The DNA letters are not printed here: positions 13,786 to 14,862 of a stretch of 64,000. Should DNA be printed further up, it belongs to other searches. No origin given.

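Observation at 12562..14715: Five tandem, translationally coupled genes sharing one ~55-aa winged-helix-like module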

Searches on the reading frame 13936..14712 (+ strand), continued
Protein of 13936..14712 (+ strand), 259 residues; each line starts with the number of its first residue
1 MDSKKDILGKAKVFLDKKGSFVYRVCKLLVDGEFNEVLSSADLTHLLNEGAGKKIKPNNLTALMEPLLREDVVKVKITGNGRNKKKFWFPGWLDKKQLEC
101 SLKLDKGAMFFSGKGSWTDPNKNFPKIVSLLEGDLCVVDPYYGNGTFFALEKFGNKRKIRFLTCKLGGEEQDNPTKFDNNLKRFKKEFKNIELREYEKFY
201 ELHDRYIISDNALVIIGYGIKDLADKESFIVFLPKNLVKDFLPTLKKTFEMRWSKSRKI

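Call 49: find_encoding_contigs(protein=P0113, flank=6000, max_places=3)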
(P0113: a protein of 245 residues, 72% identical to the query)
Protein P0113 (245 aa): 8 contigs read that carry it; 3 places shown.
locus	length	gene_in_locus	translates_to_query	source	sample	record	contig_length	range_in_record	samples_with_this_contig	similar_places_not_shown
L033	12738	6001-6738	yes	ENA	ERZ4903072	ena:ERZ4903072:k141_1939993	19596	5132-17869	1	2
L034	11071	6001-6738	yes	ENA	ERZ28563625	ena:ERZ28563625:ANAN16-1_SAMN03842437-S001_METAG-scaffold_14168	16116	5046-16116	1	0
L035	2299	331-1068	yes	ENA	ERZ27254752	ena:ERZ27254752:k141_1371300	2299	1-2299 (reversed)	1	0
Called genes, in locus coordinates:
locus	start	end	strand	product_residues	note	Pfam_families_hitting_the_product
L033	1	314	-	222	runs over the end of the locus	PF19810:HFX_2341_N, PF22662:Csa3_N (weak), PF23400:CARF_Card1 (weak)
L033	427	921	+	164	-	-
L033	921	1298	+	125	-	-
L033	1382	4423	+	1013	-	PF00580:UvrD-helicase, PF01443:Viral_helicase1 (faint), PF13086:AAA_11 (weak), PF13087:AAA_12 (faint), PF13245:AAA_19, PF13604:AAA_30 (faint), PF13361:UvrD_C, PF12705:PDDEXK_1, +1 more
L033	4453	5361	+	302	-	PF14338:Mrr_N, PF04471:Mrr_cat, PF22722:NA-iREase1, PF13156:Mrr_cat_2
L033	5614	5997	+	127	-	-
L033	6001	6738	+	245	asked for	-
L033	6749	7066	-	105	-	-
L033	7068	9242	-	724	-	PF00270:DEAD, PF00271:Helicase_C (faint), PF04851:ResIII, PF18766:SWI2_SNF2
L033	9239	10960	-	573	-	PF01555:N6_N4_Mtase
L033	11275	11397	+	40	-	-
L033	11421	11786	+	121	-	PF05635:23S_rRNA_IVP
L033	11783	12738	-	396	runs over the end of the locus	PF13495:Phage_int_SAM_4 (faint), PF00589:Phage_integrase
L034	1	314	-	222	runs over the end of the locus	PF19810:HFX_2341_N, PF22662:Csa3_N (weak), PF23400:CARF_Card1 (weak)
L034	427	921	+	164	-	-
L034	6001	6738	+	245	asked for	-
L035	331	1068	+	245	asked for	-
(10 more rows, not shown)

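Call 51: search_protein_families(library=pfam, proteins=[P0113, P0118, P0120, L033:5614-5994:+, L033:6749-7066:-, P0094, P0109, L001:3876-4817:+, L001:6823-7593:+, L001:7663-8565:+], max_evalue=0.1)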
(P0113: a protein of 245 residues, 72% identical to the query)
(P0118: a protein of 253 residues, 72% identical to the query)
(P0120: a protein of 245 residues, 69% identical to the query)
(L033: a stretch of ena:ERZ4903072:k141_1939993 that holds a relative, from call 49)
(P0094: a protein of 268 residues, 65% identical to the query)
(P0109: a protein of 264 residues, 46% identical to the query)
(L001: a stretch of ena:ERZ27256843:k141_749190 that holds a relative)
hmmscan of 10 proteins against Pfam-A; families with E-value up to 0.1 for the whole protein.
P0113 (245 aa): 1 family
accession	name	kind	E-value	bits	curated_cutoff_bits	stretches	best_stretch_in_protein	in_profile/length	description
PF21128.4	MCM4_WHD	-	0.004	17.6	24.4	1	23-81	13-69/75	MCM4, winged helix domain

P0118 (253 aa): 2 families
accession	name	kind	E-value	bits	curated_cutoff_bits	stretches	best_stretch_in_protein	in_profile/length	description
PF21128.4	MCM4_WHD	-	0.0029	18.1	24.4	1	32-89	14-69/75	MCM4, winged helix domain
PF09564.16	RE_NgoBV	-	0.017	15.1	25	1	89-122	42-75/238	NgoBV restriction endonuclease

P0120 (245 aa): 1 family
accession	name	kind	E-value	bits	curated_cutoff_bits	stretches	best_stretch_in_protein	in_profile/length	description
PF21128.4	MCM4_WHD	-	0.023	15.2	24.4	1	21-82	10-69/75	MCM4, winged helix domain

L033:5614-5994:+ (127 aa): 0 families

L033:6749-7066:- (105 aa): 12 families
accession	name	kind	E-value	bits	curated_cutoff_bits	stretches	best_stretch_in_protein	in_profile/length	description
PF03367.19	Zn_ribbon_ZPR1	-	0.0043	16.9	23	1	44-72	24-51/56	ZPR1 zinc-finger domain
PF22811.2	Zn_ribbon_NrdR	-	0.0077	16.6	27.2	0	12-25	1-14/42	Transcriptional repressor NrdR-like, N-terminal domain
PF14569.12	zf-UDP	-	0.01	16.3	27.1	1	12-71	6-65/78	Zinc-binding RING-finger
PF14354.12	Lar_restr_allev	-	0.052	14.2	28.6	1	12-79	4-47/58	Restriction alleviation protein Lar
PF15801.11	zf-C6H2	-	0.055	14.1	30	0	8-18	9-19/47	zf-MYND-like zinc finger, mRNA-binding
PF21100.3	MCM_C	-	0.058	13.7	27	1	59-95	14-52/64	MCM protein C-terminal winged helix-turn-helix domain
PF00684.25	DnaJ_CXXCXGXG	-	0.075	13.7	32.7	0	40-75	25-60/65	DnaJ central domain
PF23903.1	Phage_zn_bind_2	-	0.078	13.4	27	0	55-65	30-40/44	Phage zinc binding domain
PF23470.1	Zn_ribbon_PF0610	-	0.092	13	26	1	47-65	10-27/39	PF0610 rubredoxin-like zinc beta-ribbon domain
PF10601.15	zf-LITAF-like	-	0.093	13.3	23.8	0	10-65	4-65/70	LITAF-like zinc ribbon domain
PF05605.18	zf-Di19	-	0.096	13.4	27.5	0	11-24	2-14/54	Drought induced 19 protein (Di19), zinc-binding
PF25208.1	DUF7838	-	0.096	13.1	28.5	0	54-67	4-17/55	Domain of unknown function (DUF7838)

P0094 (268 aa): 1 family
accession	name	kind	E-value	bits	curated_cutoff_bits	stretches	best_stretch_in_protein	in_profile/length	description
PF09243.16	Rsm22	-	0.069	13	23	0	18-107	74-161/275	Mitochondrial small ribosomal subunit Rsm22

P0109 (264 aa): 1 family
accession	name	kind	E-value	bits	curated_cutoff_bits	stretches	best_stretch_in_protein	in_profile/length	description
PF16565.11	MIT_C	-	0.00074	19.9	25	1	156-224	43-111/142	Phospholipase D-like domain at C-terminus of MIT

L001:3876-4817:+ (314 aa): 1 family
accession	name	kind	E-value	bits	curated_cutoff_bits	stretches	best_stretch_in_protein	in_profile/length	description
PF23460.1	ZMYND8_CC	-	0.023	15.4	27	1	272-313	4-45/65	ZMYND8 protein coiled-coil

L001:6823-7593:+ (257 aa): 1 family
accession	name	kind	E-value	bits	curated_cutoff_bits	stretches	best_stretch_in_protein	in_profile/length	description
PF14175.11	YaaC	-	2e-26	93.6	27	1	10-243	90-307/307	YaaC-like Protein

L001:7663-8565:+ (301 aa): 0 families

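Call 53: find_related_loci(query=A3, collection=viral_contigs, flank=6000)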
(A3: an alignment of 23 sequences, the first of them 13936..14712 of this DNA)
Query A3 (259 aa) in viral_contigs; peptide patterns used: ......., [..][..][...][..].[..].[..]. (x = any residue, [..] = any of these).
56 stretches matched a pattern, but none encodes a relative of the query by tblastn (E <= 1e-3).

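Call 54: find_related_loci(query=A3, collection=metagenome_contigs, flank=5000)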
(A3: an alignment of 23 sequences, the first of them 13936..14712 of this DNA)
Query A3 (259 aa) in metagenome_contigs; peptide patterns used: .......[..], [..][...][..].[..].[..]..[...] (x = any residue, [..] = any of these).
170 stretches matched a pattern; 108 encode a relative of the query (tblastn E <= 1e-3); the best 80 are kept; 80 distinct loci.
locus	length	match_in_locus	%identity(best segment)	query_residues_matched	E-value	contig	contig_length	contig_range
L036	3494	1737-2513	70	1-256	6e-124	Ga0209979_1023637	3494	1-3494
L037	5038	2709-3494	67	1-259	1e-117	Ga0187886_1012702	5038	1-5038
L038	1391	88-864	68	1-256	2e-126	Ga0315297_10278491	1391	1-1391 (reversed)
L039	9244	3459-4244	66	1-259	7e-116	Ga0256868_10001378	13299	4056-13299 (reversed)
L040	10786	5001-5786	66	1-259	7e-116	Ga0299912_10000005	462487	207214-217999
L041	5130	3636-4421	64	1-259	2e-112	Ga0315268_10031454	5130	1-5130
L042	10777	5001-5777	66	4-259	7e-112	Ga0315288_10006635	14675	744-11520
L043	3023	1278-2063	63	1-259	8e-115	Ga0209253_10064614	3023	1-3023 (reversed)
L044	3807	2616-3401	63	1-259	6e-113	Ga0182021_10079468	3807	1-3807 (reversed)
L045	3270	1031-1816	66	1-259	6e-114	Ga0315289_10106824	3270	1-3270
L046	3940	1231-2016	64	1-259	2e-112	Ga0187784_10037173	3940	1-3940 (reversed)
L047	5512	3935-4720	63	3-259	1e-109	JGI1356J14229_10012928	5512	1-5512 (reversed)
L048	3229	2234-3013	63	3-259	9e-111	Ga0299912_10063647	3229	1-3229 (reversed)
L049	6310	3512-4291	65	3-259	2e-107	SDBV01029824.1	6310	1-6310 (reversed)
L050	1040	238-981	64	15-259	2e-117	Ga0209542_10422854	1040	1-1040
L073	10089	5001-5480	44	92-257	7e-40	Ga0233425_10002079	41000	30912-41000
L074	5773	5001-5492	40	91-259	1e-37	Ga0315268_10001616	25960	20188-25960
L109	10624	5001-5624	23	38-256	1e-23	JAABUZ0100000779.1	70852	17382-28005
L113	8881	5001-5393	43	127-257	3e-23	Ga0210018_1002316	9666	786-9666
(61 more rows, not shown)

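Call 58: search_protein_families(library=padloc, proteins=[P0113, P0120, P0094, P0109, P0018, L033:5614-5994:+, L001:6823-7593:+, L001:7663-8565:+, L001:8623-9405:+, L001:3876-4817:+], max_evalue=0.01)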
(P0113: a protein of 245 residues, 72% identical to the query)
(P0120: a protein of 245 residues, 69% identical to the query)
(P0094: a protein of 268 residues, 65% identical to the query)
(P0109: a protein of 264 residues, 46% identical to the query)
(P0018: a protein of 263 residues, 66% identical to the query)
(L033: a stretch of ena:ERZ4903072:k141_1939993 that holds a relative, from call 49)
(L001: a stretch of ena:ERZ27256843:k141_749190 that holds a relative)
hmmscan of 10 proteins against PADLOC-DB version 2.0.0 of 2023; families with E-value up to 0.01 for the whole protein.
P0113 (245 aa): 0 families

P0120 (245 aa): 0 families

P0094 (268 aa): 3 families
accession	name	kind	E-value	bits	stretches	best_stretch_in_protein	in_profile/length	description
PDLC04869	PDC-S05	-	7.4e-10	36.5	1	126-244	181-290/306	-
PDLC04879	PDC-S05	-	1.7e-08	32.3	1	119-236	162-268/285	-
PDLC03880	NsnC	-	0.0033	15.1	1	189-241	180-237/242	-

P0109 (264 aa): 3 families
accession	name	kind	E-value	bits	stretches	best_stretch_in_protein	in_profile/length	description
PDLC04869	PDC-S05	-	3e-13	47.7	1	107-251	166-302/306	-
PDLC04879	PDC-S05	-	1.6e-11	42.2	1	59-241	112-277/285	-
PDLC02614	DrmC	-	0.0013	16.5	1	133-221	29-116/153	DrmC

P0018 (263 aa): 3 families
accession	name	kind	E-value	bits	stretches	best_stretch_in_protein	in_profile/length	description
PDLC04869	PDC-S05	-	1.5e-10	38.7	1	96-232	158-283/306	-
PDLC04879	PDC-S05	-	6.5e-09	33.7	1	95-230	144-267/285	-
PDLC03880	NsnC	-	0.0081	13.9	0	185-231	181-232/242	-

L033:5614-5994:+ (127 aa): 0 families

L001:6823-7593:+ (257 aa): 0 families

L001:7663-8565:+ (301 aa): 0 families

L001:8623-9405:+ (261 aa): 1 family
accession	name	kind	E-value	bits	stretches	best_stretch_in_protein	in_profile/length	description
PDLC04540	PDC-M24B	-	0.007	14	1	163-229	120-186/256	-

L001:3876-4817:+ (314 aa): 0 families

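Call 71: search_protein_families(library=pfam, alignment_id=A5, max_evalue=0.00001)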
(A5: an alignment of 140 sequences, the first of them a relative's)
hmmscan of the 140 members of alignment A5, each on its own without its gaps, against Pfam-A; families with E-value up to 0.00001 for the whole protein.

A. member 1, L001:215-787:+ (191 aa): 1 family
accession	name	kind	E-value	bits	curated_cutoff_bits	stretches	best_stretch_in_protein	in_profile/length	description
PF01558.24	POR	-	1.4e-45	156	27.4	1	12-186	1-173/173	Pyruvate ferredoxin/flavodoxin oxidoreductase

B. families by the number of members that match (of 140 scanned): 161 families (the first 25 are shown)
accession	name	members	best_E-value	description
PF07669.17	Eco57I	3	2.1e-51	Eco57I restriction-modification methylase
PF00589.27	Phage_integrase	3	2e-42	Phage integrase family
PF04055.27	Radical_SAM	3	5.4e-33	Radical SAM superfamily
PF07963.17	N_methyl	3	2.2e-08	Prokaryotic N-terminal methylation motif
PF00180.25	Iso_dh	2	9.7e-134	Isocitrate/isopropylmalate dehydrogenase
PF02384.22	N6_Mtase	2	2.1e-70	N-6 DNA Methylase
PF01555.25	N6_N4_Mtase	2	6.1e-49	DNA methylase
PF04851.21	ResIII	2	8.2e-44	Type III restriction enzyme, res subunit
PF03473.23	MOSC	2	2.5e-36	MOSC domain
PF04471.18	Mrr_cat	2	8.2e-27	Restriction endonuclease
PF00270.35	DEAD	2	1.1e-24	DEAD/DEAH box helicase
PF18766.7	SWI2_SNF2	2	4.6e-22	SWI2/SNF2 ATPase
PF13365.12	Trypsin_2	2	9.9e-22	Trypsin-like peptidase domain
PF00271.37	Helicase_C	2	2.6e-21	Helicase conserved C-terminal domain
PF20473.4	MmeI_Mtase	2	8.3e-14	MmeI, DNA-methyltransferase domain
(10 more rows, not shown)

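Call 72: search_protein_families(library=padloc, alignment_id=A5, max_evalue=0.00001)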
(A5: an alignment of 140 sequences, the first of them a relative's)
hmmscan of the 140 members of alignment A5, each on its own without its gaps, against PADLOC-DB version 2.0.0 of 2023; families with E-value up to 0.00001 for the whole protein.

A. member 1, L001:215-787:+ (191 aa): 0 families

B. families by the number of members that match (of 140 scanned): 521 families (the first 25 are shown)
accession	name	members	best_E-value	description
PDLC04134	mad2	4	5.1e-61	mads_2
PDLC03630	REase_MTase_IIG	3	7.5e-154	Type IIG restriction enzyme-methyltransferase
PDLC03348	MTase_II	3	6.2e-33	Type II methyltransferase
PDLC03267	MTase_II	3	1.8e-24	Type II methyltransferase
PDLC03338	MTase_II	3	5.8e-24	Type II methyltransferase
PDLC02959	RT-Protease_XI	3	1.3e-12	single gene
PDLC03025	MTase_I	2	1.4e-200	Type I methyltransferase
PDLC03021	MTase_I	2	3.6e-176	Type I methyltransferase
PDLC03634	MTase_III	2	9.4e-98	Type III methyltransferase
PDLC03644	MTase_III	2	1.2e-97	Type III methyltransferase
PDLC03641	MTase_III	2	1.4e-91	Type III methyltransferase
PDLC03580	REase_II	2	2.1e-89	Type II restriction enzyme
PDLC03335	MTase_II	2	7.8e-86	Type II methyltransferase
PDLC03637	MTase_III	2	3.3e-81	Type III methyltransferase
PDLC03642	MTase_III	2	7.5e-77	Type III methyltransferase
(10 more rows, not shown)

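Call 76: search_dna_similar(query=window:13936-14712:+, collection=plasmids, mode=protein, max_evalue=0.001, max_rows=15)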
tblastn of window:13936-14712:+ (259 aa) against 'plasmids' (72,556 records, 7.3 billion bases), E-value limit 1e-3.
No match.

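Call 77: search_dna_similar(query=window:13936-14712:+, collection=phages, mode=protein, max_evalue=0.001, max_rows=15)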
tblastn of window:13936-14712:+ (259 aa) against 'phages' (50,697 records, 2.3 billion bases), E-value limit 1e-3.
No match.

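Call 96: list_cluster_members(proteins=[P0001, P0122, P0123, P0361])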
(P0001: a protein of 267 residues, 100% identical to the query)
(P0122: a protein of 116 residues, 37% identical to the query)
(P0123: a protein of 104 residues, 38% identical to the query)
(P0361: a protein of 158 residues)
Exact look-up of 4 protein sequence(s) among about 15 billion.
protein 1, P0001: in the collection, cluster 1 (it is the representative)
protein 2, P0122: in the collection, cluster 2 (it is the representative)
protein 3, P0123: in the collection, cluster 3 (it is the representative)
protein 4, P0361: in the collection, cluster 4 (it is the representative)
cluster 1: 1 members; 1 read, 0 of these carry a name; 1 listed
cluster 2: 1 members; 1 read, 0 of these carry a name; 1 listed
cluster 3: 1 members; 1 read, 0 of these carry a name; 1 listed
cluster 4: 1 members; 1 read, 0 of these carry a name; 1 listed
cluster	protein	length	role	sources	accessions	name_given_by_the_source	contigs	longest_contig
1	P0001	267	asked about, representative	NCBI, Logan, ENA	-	-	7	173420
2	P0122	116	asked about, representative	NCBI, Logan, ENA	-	-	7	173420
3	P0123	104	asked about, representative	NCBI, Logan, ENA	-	-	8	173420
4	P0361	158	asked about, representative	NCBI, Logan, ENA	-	-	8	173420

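Call 97: search_protein_families(library=padloc, proteins=[L017:5554-6447:+, L019:5614-6447:+, L028:5620-6396:+, L015:4869-5531:+, L073:4830-5489:+, L074:4767-5495:+, L109:4866-5633:+, L113:4590-5399:+, L014:5599-6444:+, L026:5752-6516:+], max_evalue=0.001)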
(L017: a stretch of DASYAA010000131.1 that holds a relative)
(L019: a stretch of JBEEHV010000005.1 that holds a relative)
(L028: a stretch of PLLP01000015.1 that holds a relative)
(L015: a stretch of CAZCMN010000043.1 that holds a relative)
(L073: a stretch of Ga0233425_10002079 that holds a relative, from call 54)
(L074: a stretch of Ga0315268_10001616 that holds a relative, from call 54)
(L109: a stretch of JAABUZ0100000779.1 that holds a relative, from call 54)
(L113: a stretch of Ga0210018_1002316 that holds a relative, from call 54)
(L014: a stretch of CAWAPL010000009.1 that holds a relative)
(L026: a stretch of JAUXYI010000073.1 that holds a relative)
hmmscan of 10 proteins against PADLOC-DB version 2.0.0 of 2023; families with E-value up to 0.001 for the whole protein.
L017:5554-6447:+ (298 aa): 2 families
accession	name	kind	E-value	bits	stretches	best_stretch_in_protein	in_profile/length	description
PDLC04869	PDC-S05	-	2.9e-11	41.1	1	160-276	181-292/306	-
PDLC04879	PDC-S05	-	1.3e-08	32.7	1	168-273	176-275/285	-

L019:5614-6447:+ (278 aa): 2 families
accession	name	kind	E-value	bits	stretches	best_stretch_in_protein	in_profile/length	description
PDLC04869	PDC-S05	-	4.5e-11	40.5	1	141-260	182-297/306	-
PDLC04879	PDC-S05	-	7.4e-08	30.2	1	113-253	144-275/285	-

L028:5620-6396:+ (259 aa): 1 family
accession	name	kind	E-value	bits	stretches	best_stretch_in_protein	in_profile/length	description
PDLC04879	PDC-S05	-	1.6e-07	29.1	1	139-242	187-281/285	-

L015:4869-5531:+ (221 aa): 2 families
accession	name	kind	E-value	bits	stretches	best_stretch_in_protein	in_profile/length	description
PDLC04869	PDC-S05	-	1.3e-13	48.9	1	68-206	169-299/306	-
PDLC04879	PDC-S05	-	2.8e-11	41.4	1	70-204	159-281/285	-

L073:4830-5489:+ (220 aa): 2 families
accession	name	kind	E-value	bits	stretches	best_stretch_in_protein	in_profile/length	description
PDLC04869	PDC-S05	-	1.3e-16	58.6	1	64-206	166-301/306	-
PDLC04879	PDC-S05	-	1.2e-13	49.2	1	63-199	153-278/285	-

L074:4767-5495:+ (243 aa): 3 families
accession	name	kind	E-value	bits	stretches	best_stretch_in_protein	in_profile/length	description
PDLC04869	PDC-S05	-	7.3e-16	56.2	1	76-228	156-300/306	-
PDLC04879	PDC-S05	-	4.2e-13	47.4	1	99-213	164-270/285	-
PDLC02614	DrmC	-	0.0004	18.2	1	140-200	59-116/153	DrmC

L109:4866-5633:+ (256 aa): 2 families
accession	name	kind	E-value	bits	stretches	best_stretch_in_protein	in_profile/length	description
PDLC04869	PDC-S05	-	3.1e-08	31.2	1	119-241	181-299/306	-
PDLC04879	PDC-S05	-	1.7e-06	25.7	1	127-234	176-277/285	-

L113:4590-5399:+ (270 aa): 2 families
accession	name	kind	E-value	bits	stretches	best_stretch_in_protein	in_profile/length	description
PDLC04869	PDC-S05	-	2.6e-09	34.7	1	125-255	178-299/306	-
PDLC04879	PDC-S05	-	2e-07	28.8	1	122-243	162-272/285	-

L014:5599-6444:+ (282 aa): 2 families
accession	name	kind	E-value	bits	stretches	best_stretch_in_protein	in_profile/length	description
PDLC04869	PDC-S05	-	3.8e-11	40.7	1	145-267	182-300/306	-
PDLC04879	PDC-S05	-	9.4e-09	33.1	1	149-256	173-274/285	-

L026:5752-6516:+ (255 aa): 3 families
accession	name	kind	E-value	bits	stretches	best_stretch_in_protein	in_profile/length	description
PDLC04869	PDC-S05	-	4e-13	47.2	1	116-232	178-290/306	-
PDLC04879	PDC-S05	-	1.3e-09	35.9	1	116-225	165-269/285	-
PDLC03880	NsnC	-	0.00012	19.9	1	22-217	17-225/242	-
